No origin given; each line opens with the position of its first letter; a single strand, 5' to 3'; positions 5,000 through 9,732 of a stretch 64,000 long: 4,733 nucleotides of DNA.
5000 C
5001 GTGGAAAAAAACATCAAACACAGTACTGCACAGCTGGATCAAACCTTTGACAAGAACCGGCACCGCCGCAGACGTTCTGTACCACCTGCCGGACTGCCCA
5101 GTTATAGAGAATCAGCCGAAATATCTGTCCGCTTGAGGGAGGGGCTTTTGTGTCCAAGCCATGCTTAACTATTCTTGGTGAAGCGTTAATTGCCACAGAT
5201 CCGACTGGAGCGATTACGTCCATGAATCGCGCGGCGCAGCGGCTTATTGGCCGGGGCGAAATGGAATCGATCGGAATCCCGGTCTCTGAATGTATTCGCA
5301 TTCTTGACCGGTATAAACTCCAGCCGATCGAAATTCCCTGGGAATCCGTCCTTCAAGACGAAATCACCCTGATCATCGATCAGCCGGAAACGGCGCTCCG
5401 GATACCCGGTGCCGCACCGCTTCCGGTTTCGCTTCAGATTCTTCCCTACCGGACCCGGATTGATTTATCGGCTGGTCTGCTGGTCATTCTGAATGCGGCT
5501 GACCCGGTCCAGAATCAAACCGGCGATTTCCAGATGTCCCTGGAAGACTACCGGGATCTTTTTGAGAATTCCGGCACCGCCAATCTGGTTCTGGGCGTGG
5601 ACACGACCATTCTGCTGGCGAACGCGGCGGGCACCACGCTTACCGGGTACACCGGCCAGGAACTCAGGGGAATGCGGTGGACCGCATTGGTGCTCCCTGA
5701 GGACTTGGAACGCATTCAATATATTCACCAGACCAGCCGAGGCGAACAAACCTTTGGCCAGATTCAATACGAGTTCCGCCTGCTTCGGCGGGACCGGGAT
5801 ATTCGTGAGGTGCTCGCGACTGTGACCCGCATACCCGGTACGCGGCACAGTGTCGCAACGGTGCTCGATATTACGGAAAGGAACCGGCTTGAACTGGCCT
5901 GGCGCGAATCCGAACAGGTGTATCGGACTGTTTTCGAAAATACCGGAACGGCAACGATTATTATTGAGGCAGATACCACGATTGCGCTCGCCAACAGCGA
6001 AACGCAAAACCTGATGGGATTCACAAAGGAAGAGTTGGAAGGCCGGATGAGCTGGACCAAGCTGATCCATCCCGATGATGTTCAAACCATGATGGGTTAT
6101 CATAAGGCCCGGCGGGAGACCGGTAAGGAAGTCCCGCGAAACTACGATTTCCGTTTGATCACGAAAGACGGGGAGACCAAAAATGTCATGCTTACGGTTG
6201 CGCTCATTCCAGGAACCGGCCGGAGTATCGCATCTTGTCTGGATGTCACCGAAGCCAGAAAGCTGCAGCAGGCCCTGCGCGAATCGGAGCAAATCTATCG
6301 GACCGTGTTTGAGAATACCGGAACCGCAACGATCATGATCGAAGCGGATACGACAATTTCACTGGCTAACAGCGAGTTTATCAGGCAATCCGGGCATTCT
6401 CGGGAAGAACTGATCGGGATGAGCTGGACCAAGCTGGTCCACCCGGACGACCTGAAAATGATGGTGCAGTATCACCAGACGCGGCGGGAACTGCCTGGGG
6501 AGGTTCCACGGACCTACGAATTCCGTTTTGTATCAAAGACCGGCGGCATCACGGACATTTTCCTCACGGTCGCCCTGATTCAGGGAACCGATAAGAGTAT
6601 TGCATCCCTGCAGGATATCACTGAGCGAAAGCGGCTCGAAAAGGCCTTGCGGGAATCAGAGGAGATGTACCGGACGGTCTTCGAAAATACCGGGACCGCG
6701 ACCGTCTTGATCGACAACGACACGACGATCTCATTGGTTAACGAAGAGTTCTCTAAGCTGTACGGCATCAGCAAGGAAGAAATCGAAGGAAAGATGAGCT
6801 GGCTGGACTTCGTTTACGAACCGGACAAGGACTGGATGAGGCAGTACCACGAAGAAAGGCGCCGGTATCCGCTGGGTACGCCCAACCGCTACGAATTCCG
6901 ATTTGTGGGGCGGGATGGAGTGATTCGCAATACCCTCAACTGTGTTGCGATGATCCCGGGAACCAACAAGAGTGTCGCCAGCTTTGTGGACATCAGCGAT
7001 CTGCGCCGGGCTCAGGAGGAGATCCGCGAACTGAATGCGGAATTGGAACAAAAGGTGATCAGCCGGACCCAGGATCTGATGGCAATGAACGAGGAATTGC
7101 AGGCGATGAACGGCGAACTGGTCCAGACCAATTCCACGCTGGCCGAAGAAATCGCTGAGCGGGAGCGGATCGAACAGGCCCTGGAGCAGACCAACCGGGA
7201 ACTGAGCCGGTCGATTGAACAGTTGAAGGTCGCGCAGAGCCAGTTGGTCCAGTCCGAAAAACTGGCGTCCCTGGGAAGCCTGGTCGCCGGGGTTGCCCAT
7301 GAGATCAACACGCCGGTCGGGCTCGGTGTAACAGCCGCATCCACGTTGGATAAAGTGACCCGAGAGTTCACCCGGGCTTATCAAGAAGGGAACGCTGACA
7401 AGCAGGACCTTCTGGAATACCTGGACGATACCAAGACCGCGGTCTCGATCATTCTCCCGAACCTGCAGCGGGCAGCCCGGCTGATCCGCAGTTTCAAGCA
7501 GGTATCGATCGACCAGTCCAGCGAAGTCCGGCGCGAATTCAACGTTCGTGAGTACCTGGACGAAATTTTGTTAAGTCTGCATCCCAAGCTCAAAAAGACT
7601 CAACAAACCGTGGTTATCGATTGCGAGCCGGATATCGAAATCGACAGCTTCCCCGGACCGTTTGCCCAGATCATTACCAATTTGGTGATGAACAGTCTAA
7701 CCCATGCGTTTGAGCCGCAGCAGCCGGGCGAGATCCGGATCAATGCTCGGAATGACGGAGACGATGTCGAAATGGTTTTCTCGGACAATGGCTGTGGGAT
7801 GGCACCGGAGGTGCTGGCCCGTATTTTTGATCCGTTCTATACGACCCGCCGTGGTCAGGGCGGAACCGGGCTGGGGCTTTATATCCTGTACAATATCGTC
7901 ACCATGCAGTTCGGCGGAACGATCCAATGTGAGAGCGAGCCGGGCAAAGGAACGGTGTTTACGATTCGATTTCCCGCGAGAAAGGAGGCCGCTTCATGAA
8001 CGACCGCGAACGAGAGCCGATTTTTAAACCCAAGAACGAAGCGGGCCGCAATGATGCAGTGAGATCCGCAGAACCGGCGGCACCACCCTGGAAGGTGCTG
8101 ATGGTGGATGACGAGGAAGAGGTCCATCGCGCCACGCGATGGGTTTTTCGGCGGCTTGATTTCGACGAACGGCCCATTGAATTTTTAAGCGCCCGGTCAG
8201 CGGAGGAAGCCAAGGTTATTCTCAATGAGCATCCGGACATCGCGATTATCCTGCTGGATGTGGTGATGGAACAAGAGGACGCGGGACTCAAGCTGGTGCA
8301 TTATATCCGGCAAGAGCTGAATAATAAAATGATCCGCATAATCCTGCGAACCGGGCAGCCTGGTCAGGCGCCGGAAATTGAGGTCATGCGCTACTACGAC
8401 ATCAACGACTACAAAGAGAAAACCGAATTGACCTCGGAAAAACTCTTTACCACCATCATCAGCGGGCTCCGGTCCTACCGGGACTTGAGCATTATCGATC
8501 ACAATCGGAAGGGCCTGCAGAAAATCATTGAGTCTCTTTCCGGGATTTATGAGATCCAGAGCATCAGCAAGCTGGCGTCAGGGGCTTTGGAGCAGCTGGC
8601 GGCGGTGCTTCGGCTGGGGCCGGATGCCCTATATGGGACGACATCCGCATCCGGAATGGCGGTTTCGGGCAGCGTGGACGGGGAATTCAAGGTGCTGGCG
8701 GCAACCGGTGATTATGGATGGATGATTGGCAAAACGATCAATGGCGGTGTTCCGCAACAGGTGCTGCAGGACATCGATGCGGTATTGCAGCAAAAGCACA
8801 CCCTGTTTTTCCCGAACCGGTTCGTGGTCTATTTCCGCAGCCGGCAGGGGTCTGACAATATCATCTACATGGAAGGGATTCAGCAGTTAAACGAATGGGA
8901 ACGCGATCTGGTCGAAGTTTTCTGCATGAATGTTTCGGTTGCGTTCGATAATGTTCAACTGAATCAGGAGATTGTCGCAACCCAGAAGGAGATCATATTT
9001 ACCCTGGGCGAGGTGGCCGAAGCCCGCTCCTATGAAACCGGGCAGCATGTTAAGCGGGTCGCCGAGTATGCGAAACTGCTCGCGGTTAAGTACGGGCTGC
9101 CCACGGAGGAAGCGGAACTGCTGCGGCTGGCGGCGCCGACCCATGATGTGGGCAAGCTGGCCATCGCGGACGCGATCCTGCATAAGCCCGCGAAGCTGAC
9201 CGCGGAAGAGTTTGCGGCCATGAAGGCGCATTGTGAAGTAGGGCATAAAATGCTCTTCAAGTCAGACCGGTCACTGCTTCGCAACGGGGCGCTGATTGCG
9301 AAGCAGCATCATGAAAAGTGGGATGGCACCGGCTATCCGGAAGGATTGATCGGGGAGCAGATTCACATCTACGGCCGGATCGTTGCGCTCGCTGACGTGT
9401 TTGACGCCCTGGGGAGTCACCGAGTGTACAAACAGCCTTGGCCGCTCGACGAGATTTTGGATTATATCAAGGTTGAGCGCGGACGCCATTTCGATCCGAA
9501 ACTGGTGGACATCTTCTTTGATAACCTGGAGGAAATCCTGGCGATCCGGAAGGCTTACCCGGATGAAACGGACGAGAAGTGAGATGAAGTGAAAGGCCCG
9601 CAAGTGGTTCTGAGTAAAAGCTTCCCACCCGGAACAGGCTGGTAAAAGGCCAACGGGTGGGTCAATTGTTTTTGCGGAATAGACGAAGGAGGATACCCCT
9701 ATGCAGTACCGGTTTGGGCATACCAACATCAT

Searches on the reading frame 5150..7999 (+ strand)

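Call 27: search_protein_families(library=pfam, proteins=[window:5150-7999:+], max_evalue=0.001)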
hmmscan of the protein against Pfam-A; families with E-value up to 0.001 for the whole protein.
window:5150-7999:+ (949 aa): 9 families
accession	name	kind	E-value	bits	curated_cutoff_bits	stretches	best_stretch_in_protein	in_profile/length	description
PF00989.32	PAS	-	5.4e-42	142.8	22.6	4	383-481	3-100/113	PAS fold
PF08447.18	PAS_3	-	4.1e-41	139.6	25.6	4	281-346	4-68/89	PAS fold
PF13426.13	PAS_9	-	3.6e-33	114.4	27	4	151-243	10-103/103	PAS domain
PF02518.31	HATPase_c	-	3.3e-28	98.8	26.4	1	838-944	6-110/111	Histidine kinase-, DNA gyrase B-, and HSP90-like ATPase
PF13188.13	PAS_8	-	3.5e-24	84.3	21.8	1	505-562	1-57/65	PAS domain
PF08448.16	PAS_4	-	1.4e-23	83.6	23.1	1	138-245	1-109/110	PAS fold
PF24820.1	Diguanyl_cycl_sensor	-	3e-16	59.7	28.1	0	267-356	7-99/109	Diguanylate cyclase-like sensor domain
PF14598.12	PAS_11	-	7.5e-11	42.4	25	0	160-216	20-74/109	PAS domain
PF04108.17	ATG17_like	-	3.2e-06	27.3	43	1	602-797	96-273/355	Autophagy protein ATG17-like domain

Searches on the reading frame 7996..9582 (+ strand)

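Call 27: search_protein_families(library=pfam, proteins=[window:7996-9582:+], max_evalue=0.001)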
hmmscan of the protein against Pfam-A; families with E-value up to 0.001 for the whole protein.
window:7996-9582:+ (528 aa): 5 families
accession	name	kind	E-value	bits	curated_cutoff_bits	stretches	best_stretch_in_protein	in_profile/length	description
PF11849.14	DUF3369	-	5.6e-47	160.6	27.2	1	154-326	1-168/168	Domain of unknown function (DUF3369)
PF13487.12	HD_5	-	1e-32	113.7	27.2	1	340-503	6-170/170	HD domain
PF01966.28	HD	-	1.1e-18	68.1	22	1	349-471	2-115/116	HD domain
PF00072.30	Response_reg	-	1.6e-06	28.7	30.2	1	34-143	1-100/111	Response regulator receiver domain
PF20274.4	cREC_REC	-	8.5e-05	23.6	27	1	35-128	3-82/88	Cyclic-phosphate processing Receiver domain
